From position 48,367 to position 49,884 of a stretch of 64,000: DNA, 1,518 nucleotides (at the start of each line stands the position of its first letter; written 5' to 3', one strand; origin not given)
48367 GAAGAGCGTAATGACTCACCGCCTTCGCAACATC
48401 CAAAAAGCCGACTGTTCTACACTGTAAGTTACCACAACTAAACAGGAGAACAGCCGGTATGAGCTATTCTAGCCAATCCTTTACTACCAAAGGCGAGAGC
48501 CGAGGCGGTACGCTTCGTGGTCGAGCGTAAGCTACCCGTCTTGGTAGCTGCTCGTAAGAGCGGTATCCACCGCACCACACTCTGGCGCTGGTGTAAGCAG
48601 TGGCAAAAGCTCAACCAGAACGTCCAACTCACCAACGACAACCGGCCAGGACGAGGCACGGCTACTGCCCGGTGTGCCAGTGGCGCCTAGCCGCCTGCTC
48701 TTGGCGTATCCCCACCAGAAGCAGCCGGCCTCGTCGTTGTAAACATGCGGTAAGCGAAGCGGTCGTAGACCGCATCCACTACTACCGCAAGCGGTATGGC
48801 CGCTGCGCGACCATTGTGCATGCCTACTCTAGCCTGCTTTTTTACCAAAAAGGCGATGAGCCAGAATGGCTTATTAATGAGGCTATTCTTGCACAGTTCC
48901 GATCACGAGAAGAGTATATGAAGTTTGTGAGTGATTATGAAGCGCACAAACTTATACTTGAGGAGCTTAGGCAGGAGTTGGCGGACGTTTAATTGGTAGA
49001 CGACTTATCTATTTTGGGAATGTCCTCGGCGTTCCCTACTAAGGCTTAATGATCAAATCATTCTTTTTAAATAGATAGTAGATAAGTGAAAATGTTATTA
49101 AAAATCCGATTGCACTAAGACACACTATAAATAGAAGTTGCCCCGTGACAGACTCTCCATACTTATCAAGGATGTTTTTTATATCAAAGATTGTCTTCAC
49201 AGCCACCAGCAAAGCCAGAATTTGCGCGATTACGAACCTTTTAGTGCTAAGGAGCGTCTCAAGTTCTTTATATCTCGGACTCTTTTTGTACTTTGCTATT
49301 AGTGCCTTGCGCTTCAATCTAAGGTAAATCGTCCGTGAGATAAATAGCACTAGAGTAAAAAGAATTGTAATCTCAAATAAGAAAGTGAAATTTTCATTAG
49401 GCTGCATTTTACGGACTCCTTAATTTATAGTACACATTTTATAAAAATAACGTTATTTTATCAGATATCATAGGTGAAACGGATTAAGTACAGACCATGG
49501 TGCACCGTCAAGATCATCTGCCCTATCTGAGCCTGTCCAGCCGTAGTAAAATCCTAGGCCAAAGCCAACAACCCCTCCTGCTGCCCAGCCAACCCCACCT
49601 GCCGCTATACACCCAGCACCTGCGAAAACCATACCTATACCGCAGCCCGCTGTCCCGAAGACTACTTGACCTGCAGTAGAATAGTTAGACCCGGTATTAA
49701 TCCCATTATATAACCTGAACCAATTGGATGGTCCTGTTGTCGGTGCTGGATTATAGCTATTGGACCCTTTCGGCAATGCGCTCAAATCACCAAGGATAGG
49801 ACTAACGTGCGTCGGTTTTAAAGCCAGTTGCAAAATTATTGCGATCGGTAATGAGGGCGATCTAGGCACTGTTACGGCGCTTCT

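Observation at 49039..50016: Glycine-zipper C-terminal toxin module and adjacent three-TM immunity candidate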

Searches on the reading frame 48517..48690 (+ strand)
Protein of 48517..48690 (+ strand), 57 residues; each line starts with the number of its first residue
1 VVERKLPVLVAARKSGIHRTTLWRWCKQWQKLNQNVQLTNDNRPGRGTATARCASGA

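Call 3: search_protein_families(library=pfam, proteins=[window:48517-48690:+], max_evalue=1)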
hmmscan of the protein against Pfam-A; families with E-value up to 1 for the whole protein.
window:48517-48690:+ (57 aa): 6 families
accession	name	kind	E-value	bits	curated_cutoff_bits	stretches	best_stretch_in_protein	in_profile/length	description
PF13384.12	HTH_23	-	0.00019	21.6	24.6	1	2-31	14-43/50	Homeodomain-like domain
PF13518.12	HTH_28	-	0.01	16.3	25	1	11-31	18-38/52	Helix-turn-helix domain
PF02954.25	HTH_8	-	0.011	15.9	22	1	11-24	24-37/42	Bacterial regulatory protein, Fis family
PF13551.12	HTH_29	-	0.026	15.1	28.1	1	10-47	17-53/64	Winged helix-turn helix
PF01527.26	HTH_Tnp_1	-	0.053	14.2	24.1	1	3-31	21-49/75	Transposase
PF13022.12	HTH_Tnp_1_2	-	0.13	12.8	27.9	1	12-28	33-49/122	Helix-turn-helix of insertion element transposase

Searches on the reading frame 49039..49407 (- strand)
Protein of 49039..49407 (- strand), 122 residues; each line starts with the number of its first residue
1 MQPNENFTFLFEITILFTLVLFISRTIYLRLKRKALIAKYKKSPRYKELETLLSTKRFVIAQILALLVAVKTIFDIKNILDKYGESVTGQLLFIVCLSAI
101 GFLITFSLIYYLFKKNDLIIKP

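Call 3: search_protein_families(library=pfam, proteins=[window:49039-49407:-], max_evalue=1)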
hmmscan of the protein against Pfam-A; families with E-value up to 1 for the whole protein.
window:49039-49407:- (122 aa): 0 families

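Call 5: search_protein_families(library=ncbifam, proteins=[window:49039-49407:-], max_evalue=1)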
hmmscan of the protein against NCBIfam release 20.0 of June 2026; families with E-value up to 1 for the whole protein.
window:49039-49407:- (122 aa): 0 families

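Call 9: find_encoding_contigs(protein=window:49042-49407:-, flank=10000)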
Protein window:49042-49407:- (122 aa): 1 contig read that carries it; 1 place shown.
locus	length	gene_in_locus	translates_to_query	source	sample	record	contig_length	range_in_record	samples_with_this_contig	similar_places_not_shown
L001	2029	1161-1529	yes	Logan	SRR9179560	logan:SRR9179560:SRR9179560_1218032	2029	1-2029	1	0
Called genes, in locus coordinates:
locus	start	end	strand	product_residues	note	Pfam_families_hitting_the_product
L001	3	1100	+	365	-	?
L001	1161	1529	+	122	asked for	-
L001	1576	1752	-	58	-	-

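Call 10: find_homologous_proteins(query=window:49042-49407:-, max_evalue=0.01)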
Query window:49042-49407:- (122 aa): 2 proteins with E <= 0.01 among 30 candidates.
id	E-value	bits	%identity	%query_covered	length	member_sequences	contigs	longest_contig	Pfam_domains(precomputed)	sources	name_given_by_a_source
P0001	1.6e-67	243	100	100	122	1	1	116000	-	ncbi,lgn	-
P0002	4.0e-31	126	67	76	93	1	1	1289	-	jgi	-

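Call 12: find_encoding_contigs(protein=P0002, flank=10000)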
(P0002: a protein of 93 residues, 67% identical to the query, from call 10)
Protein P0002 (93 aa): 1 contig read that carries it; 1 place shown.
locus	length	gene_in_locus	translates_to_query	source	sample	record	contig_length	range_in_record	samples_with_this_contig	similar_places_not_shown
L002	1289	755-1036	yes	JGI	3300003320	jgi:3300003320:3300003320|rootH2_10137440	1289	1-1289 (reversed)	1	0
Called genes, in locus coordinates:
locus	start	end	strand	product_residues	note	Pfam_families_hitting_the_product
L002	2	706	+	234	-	?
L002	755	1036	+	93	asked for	-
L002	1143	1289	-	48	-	?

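Call 64: search_protein_families(library=pfam, alignment_id=A6, max_evalue=1)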
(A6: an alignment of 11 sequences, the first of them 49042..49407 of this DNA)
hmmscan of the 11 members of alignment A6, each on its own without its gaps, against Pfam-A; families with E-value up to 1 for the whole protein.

A. member 1, window:49042-49407:- (122 aa): 0 families

B. families by the number of members that match (of 11 scanned): 18 families
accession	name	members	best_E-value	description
PF07895.16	DUF1673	2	0.00078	Protein of unknown function (DUF1673)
PF20563.3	DUF6773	2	0.073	Family of unknown function (DUF6773)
PF17870.6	Insulin_TMD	1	0.00088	Insulin receptor trans-membrane segment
PF20394.4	DUF6688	1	0.0015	DUF6688 N-terminal domain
PF04138.20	GtrA_DPMS_TM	1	0.016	GtrA/DPMS, transmembrane domain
PF10251.14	PEN-2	1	0.032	Presenilin enhancer-2 subunit of gamma secretase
PF20970.2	MASE10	1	0.07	MASE10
PF01124.23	MAPEG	1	0.084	MAPEG family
PF25323.1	6TM_PilS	1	0.091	PilS-like transmembrane domain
PF16185.10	MTABC_N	1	0.11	Mitochondrial ABC-transporter N-terminal five TM region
PF19592.4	DUF6097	1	0.12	Family of unknown function (DUF6097)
PF15071.11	TMEM220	1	0.17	Transmembrane family 220, helix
PF01708.21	Gemini_mov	1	0.23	Geminivirus putative movement protein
PF14610.12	Psg1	1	0.34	Ykl077w/Psg1 (Pma1 Stabilization in Golgi)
PF08557.15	Lipid_DES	1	0.37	Sphingolipid Delta4-desaturase (DES)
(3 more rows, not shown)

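Call 83: search_protein_families(library=phrogs, proteins=[window:49042-49407:-], max_evalue=0.1)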
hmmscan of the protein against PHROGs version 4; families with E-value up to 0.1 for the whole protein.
window:49042-49407:- (122 aa): 1 family
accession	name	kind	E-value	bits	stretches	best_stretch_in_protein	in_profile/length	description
phrog_20229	-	unknown function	0.061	14.5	1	13-47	33-70/93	-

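Call 84: search_protein_families(library=padloc, proteins=[window:49042-49407:-], max_evalue=0.1)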
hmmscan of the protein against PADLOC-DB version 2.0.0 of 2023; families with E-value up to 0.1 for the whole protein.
window:49042-49407:- (122 aa): 0 families

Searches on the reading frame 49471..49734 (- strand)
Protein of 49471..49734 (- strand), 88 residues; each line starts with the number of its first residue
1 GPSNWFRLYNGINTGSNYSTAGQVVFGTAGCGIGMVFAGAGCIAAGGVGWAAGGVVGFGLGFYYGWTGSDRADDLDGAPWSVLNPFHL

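Call 31: find_homologous_proteins(query=A2, max_evalue=0.01)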
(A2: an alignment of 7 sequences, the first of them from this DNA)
Query A2 (7 sequences) (88 aa, profile of the alignment): 3 proteins with E <= 0.01 among 8000 candidates.
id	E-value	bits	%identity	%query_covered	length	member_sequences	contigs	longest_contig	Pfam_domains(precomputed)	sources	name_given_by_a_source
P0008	4.9e-29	118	42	51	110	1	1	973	-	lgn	-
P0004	3.6e-27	112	56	90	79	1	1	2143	-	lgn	-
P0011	1.2e-5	43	36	88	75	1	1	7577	-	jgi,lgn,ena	-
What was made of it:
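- Tried and rejected: With the domain profile, the word-index search added only P0011 (call 31).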

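Call 32: search_solved_structures(query=A2, max_evalue=10, show_alignments=2)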
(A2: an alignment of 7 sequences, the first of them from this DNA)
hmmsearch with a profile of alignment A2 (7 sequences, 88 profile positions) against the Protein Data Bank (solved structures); distinct sequences matched with E-value up to 10: 4.
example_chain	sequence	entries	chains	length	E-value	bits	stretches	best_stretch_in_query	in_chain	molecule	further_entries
3gmv_X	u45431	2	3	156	0.31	14.5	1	7-54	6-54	Beta-lactamase inhibitory protein BLIP-I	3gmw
7r49_A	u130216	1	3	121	0.48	13.8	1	54-87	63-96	Holo-[acyl-carrier-protein] synthase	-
4qaf_A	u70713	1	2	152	3.3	11.2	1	14-51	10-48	Lipocalin-1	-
5vip_B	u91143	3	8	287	5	10.6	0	16-42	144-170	MdcD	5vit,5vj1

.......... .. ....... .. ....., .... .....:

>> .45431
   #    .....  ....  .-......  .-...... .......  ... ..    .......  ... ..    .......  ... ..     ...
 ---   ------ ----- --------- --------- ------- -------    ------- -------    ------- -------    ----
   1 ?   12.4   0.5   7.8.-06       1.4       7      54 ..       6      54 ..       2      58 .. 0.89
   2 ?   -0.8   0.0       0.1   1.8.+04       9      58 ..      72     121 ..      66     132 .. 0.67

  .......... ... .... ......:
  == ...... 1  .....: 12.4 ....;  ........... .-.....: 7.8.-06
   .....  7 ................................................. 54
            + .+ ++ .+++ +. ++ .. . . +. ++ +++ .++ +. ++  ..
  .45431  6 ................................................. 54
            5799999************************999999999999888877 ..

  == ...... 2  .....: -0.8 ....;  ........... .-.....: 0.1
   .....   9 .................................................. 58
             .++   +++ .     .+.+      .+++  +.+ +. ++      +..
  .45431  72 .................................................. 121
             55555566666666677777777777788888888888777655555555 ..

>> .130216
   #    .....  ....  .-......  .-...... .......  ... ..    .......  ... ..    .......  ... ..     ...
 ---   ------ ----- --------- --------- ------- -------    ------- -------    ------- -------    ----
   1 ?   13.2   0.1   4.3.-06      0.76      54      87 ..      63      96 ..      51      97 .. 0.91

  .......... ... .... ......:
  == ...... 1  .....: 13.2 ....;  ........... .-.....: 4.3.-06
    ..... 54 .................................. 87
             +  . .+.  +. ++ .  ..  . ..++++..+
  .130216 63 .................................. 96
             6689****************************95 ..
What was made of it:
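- Closest known: Tse5. Different: No sequence similarity was detectable: a profile search of PDB sequences found no RHS toxin end (call 32).
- Tried and rejected: PDB sequence profile search: only chance-level hits (call 32).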

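Call 36: find_related_loci(query=A3, collection=genome_contigs, flank=10000)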
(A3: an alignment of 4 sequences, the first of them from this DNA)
Query A3 (88 aa) in genome_contigs; peptide patterns used: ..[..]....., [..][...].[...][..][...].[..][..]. (x = any residue, [..] = any of these).
29 stretches matched a pattern, but none encodes a relative of the query by tblastn (E <= 1e-3).

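Call 37: find_related_loci(query=A3, collection=metagenome_contigs, flank=10000)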
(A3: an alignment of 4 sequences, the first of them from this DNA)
Query A3 (88 aa) in metagenome_contigs; peptide patterns used: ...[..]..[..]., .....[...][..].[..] (x = any residue, [..] = any of these).
533 stretches matched a pattern, but none encodes a relative of the query by tblastn (E <= 1e-3).

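Call 42: find_encoding_contigs(protein=P0011, flank=10000)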
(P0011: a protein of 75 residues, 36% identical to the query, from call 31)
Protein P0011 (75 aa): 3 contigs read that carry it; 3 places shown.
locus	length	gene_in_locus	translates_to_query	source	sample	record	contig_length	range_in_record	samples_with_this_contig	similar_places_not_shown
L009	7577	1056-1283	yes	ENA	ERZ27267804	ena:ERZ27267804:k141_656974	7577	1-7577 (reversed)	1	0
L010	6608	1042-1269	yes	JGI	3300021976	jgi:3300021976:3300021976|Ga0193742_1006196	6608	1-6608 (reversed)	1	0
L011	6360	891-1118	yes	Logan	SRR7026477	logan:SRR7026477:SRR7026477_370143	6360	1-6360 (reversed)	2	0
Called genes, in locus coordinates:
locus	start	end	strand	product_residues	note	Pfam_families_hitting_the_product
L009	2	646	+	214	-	?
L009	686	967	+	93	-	-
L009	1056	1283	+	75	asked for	-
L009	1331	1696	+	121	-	-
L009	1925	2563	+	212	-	PF10783:DUF2599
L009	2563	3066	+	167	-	-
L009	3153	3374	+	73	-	-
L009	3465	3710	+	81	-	-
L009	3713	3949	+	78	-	-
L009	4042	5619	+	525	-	-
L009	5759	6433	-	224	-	-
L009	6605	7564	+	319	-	PF08281:Sigma70_r4_2 (faint), PF13384:HTH_23 (faint), PF13936:HTH_38, PF13518:HTH_28 (faint), PF13551:HTH_29 (faint), PF12728:HTH_17 (faint), PF00665:rve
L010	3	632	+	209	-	?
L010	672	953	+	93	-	-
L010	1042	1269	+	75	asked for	-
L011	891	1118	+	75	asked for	-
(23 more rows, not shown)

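Call 53: search_protein_families(library=pfam, alignment_id=A2, max_evalue=10)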
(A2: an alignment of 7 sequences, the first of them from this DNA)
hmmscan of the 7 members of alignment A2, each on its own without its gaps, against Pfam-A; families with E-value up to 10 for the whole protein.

A. member 1, seq(88 aa): 0 families

B. families by the number of members that match (of 7 scanned): 8 families
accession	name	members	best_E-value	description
PF21724.2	DUF6861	3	0.96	Family of unknown function (DUF6861)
PF16208.10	Keratin_2_head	2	2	Keratin type II head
PF13488.11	Gly-zipper_Omp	1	0.0023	Glycine zipper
PF05433.20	Rick_17kDa_Anti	1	0.074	Glycine zipper 2TM domain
PF13441.11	Gly-zipper_YMGG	1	0.11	YMGG-like Gly-zipper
PF07646.21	Kelch_2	1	1.4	Kelch motif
PF20721.2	C19orf12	1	6.4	C19orf12-like protein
PF13436.11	Gly-zipper_OmpA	1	9.3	Glycine-zipper domain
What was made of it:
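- One relative weakly matches Pfam Gly-zipper_Omp at E = 0.0023 (call 53).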

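Call 62: predict_structure(alignment_id=A5)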
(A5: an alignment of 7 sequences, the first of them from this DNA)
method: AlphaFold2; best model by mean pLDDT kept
length: 88 residues; sequences in the alignment: 7
mean_pLDDT: 61.0   pTM: 0.43
mean pLDDT of the five models: 61.0, 60.3, 59.9, 58.3, 48.8
residues with pLDDT >= 90: 0; 70-90: 14; 50-70: 58; < 50: 16
segments of 3 or more residues with pLDDT < 50: 77-79, 81-88
pLDDT, mean of each block of 10 residues (from residue 1): 64 68 68 61 63 70 61 48 44
secondary structure, 60 per line:
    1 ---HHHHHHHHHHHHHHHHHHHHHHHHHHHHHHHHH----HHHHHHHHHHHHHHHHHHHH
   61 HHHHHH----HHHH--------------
elements in order: H4-36 H41-66 H71-74
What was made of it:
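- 49627..49725 (-): Predicted helix 1 (domain residues 4-36) with G30xxxG34xxxA38 and invariant Cys31. AF2 with 7-sequence alignment, pLDDT 61 (call 62).
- The AF2 model is a helical hairpin, helices 4-36 and 41-66 (call 62).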

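Call 66: fold_search(model_id=the predicted structure, library=pdb)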
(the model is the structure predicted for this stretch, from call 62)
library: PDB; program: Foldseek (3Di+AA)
matches with E <= 10: 8; with E <= 0.001: 0
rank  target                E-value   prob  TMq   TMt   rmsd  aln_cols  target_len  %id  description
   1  3chh_A                3.6e+00  0.10  0.31  0.12   9.3        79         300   15  Crystal Structure of Di-iron AurF (released 2008-05-27)
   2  3chh_B                4.2e+00  0.09  0.31  0.12   8.9        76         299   16  Crystal Structure of Di-iron AurF (released 2008-05-27)
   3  3chi_A                4.5e+00  0.09  0.32  0.12   9.6        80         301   16  Crystal Structure of Di-iron AurF (Monoclinic form) (released 2008-05-27)
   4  3chu_A                4.5e+00  0.08  0.31  0.12   9.5        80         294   16  Crystal Structure of Di-iron Aurf (released 2008-05-27)
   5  3chu_B                5.6e+00  0.08  0.31  0.12   9.5        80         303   16  Crystal Structure of Di-iron Aurf (released 2008-05-27)
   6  9j9b_D                7.3e+00  0.21  0.52  0.65   3.2        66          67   23  Substrate-engaged TIM23 complex from yeast (released 2025-09-10)
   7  2jcd_B                7.3e+00  0.09  0.37  0.13   8.8        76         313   16  Structure of the N-oxygenase AurF from Streptomyces thioluteus (released 2007-09-11)
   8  6grj_E                7.8e+00  0.03  0.24  0.08  11.2        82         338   20  Structure of the AhlB pore of the tripartite alpha-pore forming toxin, AHL, from Aeromonas hydrophila. (released 2019-07-03)
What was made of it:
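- On Tse5-CT family: The profile search of PDB sequences and the Foldseek PDB search gave no RHS toxin hit (calls 32, 66).
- Foldseek found nothing significant (call 66).
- Tried and rejected: A 67-residue chain of the yeast TIM23 complex (9j9b_D) had TM 0.52/0.65 but E = 7 (call 66).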
